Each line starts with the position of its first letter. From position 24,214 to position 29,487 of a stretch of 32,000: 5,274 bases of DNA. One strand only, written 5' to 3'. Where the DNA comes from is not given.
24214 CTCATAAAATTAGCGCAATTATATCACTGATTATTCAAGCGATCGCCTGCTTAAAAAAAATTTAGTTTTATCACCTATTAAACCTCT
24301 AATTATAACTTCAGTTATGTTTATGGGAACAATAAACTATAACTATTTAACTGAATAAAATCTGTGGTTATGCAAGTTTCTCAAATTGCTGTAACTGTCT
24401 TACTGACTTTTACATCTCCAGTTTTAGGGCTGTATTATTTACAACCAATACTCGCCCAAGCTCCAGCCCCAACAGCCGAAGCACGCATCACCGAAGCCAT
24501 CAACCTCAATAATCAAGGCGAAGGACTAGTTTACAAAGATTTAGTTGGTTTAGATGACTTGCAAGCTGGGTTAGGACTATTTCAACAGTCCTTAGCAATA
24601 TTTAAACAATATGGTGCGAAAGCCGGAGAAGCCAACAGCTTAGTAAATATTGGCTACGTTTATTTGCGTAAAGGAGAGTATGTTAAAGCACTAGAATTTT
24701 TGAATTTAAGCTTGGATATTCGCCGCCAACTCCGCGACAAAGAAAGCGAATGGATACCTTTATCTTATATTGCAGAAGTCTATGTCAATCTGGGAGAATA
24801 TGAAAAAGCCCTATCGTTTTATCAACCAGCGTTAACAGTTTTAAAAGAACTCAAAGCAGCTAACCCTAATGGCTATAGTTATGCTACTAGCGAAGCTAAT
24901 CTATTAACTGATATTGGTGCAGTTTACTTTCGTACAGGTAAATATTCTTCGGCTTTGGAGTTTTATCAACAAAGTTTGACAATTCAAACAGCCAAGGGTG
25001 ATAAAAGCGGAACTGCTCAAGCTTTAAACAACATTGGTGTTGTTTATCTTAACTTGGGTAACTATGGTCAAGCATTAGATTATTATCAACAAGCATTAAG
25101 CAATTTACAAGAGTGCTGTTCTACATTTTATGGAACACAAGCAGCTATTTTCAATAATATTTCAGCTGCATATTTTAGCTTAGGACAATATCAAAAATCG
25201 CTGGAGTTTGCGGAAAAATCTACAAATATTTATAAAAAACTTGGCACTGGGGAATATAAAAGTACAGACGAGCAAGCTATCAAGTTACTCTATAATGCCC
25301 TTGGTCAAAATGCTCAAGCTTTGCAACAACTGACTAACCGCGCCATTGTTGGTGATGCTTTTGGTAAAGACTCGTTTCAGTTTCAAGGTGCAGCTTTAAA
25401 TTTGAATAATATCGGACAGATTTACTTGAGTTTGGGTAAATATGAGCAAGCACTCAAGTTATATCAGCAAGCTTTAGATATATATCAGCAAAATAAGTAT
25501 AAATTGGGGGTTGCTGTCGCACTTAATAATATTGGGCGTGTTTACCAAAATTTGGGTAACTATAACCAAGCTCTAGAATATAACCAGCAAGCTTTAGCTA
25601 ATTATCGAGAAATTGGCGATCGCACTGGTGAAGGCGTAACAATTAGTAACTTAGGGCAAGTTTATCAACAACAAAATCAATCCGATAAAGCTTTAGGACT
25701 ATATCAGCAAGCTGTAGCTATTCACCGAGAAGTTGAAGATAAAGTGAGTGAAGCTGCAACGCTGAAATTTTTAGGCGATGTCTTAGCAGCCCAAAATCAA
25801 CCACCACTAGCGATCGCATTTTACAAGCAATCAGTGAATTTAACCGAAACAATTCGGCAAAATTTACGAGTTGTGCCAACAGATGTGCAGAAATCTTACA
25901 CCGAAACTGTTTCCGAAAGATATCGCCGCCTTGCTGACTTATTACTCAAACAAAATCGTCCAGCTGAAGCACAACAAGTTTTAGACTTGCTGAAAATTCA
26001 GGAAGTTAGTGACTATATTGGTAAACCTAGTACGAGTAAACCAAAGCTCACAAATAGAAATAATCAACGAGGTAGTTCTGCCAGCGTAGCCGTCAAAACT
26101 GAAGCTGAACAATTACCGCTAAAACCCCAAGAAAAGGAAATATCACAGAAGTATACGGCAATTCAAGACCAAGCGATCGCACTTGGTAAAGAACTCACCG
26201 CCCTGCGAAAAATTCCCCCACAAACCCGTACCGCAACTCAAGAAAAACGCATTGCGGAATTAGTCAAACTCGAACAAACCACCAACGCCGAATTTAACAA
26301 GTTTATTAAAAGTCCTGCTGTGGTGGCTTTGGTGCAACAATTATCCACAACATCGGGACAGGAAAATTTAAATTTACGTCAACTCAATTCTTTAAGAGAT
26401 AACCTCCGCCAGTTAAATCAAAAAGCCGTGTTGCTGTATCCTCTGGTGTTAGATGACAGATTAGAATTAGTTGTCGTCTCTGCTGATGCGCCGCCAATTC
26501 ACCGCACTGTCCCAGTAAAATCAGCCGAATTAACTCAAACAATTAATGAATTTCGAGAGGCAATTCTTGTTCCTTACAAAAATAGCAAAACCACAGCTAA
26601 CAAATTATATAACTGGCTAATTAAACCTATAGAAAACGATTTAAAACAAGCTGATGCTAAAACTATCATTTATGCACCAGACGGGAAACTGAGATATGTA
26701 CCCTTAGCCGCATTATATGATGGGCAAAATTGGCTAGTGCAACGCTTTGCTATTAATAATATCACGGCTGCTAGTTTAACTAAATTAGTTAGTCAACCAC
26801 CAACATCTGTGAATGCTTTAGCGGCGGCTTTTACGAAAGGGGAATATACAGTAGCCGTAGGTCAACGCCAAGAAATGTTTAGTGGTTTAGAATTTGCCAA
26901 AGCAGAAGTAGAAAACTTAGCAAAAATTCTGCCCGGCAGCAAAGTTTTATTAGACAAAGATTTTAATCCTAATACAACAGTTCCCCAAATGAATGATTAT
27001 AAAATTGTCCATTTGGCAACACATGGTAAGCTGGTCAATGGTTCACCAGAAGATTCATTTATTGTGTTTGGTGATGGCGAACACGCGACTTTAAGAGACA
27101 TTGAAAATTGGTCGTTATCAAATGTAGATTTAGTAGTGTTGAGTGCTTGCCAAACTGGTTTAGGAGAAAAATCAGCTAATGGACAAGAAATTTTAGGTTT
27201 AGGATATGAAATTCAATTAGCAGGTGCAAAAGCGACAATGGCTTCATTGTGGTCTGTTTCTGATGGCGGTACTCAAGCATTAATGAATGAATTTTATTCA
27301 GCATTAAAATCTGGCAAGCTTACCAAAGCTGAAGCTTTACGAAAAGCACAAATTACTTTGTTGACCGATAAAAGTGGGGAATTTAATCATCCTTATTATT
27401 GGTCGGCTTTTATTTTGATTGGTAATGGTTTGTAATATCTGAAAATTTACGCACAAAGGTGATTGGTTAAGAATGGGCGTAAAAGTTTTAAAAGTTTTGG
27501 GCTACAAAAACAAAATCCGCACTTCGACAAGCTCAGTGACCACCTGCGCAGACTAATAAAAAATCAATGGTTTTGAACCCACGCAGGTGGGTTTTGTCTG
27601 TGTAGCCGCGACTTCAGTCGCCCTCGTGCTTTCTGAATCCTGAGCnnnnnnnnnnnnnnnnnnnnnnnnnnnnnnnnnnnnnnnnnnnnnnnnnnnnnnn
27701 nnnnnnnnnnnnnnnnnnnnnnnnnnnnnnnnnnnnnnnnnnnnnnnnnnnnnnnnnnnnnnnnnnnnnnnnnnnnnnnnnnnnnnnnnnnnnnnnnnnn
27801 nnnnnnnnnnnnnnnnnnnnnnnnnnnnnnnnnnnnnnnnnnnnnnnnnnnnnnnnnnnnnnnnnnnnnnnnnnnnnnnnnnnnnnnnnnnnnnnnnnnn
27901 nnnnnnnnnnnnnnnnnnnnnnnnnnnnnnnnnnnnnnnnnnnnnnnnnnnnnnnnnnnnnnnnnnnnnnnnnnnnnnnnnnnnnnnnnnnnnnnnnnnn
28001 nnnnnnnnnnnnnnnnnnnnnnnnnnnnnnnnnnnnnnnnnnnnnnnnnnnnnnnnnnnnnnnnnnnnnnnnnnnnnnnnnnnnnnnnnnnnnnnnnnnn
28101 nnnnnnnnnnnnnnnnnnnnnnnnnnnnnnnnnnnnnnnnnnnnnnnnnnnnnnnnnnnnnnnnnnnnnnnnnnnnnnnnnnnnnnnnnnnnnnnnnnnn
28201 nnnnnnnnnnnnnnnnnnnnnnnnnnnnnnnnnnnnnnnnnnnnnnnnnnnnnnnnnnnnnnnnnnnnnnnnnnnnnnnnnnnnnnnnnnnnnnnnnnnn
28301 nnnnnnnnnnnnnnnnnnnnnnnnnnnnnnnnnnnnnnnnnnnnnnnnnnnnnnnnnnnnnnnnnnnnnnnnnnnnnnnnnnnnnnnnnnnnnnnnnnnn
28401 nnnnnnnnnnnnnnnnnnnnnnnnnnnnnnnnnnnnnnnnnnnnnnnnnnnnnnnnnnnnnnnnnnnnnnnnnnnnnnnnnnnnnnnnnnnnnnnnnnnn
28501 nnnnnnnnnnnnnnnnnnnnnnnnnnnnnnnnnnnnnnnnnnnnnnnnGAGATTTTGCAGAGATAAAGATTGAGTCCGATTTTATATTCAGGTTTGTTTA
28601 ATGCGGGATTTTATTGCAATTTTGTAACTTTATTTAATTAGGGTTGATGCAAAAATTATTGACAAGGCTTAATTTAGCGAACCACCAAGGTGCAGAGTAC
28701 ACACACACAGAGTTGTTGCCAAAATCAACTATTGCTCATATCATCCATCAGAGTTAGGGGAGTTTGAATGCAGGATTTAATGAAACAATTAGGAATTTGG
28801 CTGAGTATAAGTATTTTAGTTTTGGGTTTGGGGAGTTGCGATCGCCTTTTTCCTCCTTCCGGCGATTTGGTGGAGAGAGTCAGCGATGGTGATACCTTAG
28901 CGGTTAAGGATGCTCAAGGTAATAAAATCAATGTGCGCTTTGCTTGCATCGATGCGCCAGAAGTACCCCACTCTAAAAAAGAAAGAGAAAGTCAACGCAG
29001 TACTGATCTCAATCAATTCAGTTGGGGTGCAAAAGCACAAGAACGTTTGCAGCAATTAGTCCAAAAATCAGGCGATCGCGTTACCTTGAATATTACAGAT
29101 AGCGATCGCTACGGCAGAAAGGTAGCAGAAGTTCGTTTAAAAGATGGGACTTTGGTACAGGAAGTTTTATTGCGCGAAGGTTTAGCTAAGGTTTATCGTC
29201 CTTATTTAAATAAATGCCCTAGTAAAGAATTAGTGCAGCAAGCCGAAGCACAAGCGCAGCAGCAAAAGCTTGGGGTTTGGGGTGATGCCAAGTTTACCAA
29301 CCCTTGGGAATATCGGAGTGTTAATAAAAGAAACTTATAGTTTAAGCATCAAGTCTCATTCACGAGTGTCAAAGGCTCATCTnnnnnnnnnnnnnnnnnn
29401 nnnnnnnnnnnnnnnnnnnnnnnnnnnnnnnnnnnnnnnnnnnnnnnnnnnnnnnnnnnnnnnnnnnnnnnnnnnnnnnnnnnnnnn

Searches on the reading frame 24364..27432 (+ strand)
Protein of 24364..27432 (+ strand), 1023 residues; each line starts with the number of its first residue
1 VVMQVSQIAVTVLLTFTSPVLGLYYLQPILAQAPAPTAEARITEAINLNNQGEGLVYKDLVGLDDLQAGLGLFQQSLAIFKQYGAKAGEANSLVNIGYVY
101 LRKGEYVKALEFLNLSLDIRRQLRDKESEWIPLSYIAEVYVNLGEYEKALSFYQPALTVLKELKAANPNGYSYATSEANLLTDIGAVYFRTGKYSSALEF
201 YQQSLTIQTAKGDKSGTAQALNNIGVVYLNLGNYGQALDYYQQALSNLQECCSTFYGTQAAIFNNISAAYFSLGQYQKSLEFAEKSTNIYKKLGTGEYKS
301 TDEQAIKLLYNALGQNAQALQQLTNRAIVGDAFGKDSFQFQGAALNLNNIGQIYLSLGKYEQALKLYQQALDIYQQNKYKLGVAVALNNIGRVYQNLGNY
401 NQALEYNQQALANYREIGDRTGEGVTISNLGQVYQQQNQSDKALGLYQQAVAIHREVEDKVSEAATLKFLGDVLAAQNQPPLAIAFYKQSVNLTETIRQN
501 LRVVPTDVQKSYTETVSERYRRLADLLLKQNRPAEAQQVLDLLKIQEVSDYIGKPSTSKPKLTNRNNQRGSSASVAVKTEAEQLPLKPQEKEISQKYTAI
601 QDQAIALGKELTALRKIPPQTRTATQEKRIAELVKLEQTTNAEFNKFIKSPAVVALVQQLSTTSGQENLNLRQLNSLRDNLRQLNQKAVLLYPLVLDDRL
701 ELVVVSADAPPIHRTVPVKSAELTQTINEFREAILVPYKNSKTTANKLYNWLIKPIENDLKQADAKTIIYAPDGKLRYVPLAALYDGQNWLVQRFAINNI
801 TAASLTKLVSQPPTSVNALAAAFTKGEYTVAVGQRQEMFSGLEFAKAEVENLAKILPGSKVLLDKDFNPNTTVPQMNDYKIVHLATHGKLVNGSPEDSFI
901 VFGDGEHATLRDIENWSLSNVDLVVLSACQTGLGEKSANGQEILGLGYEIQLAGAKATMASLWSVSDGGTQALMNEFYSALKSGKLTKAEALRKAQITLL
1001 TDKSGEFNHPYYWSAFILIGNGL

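Call 31: search_protein_families(library=pfam, proteins=[window:24364-27432:+], max_evalue=0.001)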
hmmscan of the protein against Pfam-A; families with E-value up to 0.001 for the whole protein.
window:24364-27432:+ (1023 aa): 28 families (the best 25 are shown)
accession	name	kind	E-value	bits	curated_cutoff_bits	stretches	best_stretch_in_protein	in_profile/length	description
PF13424.12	TPR_12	-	1.1e-72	240.6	30.1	5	345-416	4-77/77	Tetratricopeptide repeat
PF12770.12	CHAT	-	3.1e-66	224.2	24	1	744-1021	3-289/289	CHAT domain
PF00515.34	TPR_1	-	6.8e-48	159.1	27.8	5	218-246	1-29/34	Tetratricopeptide repeat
PF13374.12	TPR_10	-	1.9e-44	148.9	27.5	4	383-416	1-34/42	Tetratricopeptide repeat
PF07719.23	TPR_2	-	3.2e-43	142.7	27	2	346-377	3-34/34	Tetratricopeptide repeat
PF13176.12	TPR_7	-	6.5e-37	122.9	27.9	2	347-376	2-31/36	Tetratricopeptide repeat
PF13181.12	TPR_8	-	1.4e-32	109.5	25.7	2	347-377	4-34/34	Tetratricopeptide repeat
PF13432.12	TPR_16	-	1.1e-15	58.2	32.7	0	186-245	5-58/65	Tetratricopeptide repeat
PF13428.12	TPR_14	-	1.2e-15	56.9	23.5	0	351-376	8-33/44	Tetratricopeptide repeat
PF24885.1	TPR_NPHP3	-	1.3e-14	54.6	100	1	351-463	106-222/239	Nephrocystin-3 TPR domain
PF17874.7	TPR_MalT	-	2.9e-13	50.2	45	1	352-537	9-194/336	MalT-like TPR region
PF14938.12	SNAP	-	1.8e-12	47.8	25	1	338-409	108-180/282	Soluble NSF attachment protein, SNAP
PF13174.12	TPR_6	-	7.2e-12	45.6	26.3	0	350-374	6-30/33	Tetratricopeptide repeat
PF14559.12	TPR_19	-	7.7e-11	42.6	25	0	355-414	2-55/68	Tetratricopeptide repeat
PF13431.12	TPR_17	-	2e-10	40.5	24.4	0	366-405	1-34/34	Tetratricopeptide repeat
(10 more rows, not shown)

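Call 36: search_protein_families(library=padloc, proteins=[window:24364-27432:+], max_evalue=0.01)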
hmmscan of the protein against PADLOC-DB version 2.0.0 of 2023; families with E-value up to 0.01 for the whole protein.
window:24364-27432:+ (1023 aa): 6 families
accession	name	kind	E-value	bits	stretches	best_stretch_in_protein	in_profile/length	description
PDLC01169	TPR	-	2.5e-42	143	4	384-499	109-223/252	TPR repeats containing protein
PDLC01171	TPR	-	1.3e-11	42.2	2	332-461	127-253/504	TPR repeats containing protein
PDLC01078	C3a156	-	1.4e-06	26.2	0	359-486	65-205/268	oxidoreductase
PDLC02907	TPR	-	8.8e-06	22.5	1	124-191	312-374/864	-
PDLC03832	BovA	-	0.00092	16.3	1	878-966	546-634/711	-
PDLC05012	PDC-S39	-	0.001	15.9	0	376-462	211-306/615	-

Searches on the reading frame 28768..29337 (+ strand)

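Call 31: search_protein_families(library=pfam, proteins=[window:28768-29337:+], max_evalue=0.001)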
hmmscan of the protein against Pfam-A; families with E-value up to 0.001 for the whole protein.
window:28768-29337:+ (190 aa): 1 family
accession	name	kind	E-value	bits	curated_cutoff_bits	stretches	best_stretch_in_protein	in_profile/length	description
PF00565.23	SNase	-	2.4e-20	73.4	21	1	55-172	1-106/107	Staphylococcal nuclease homologue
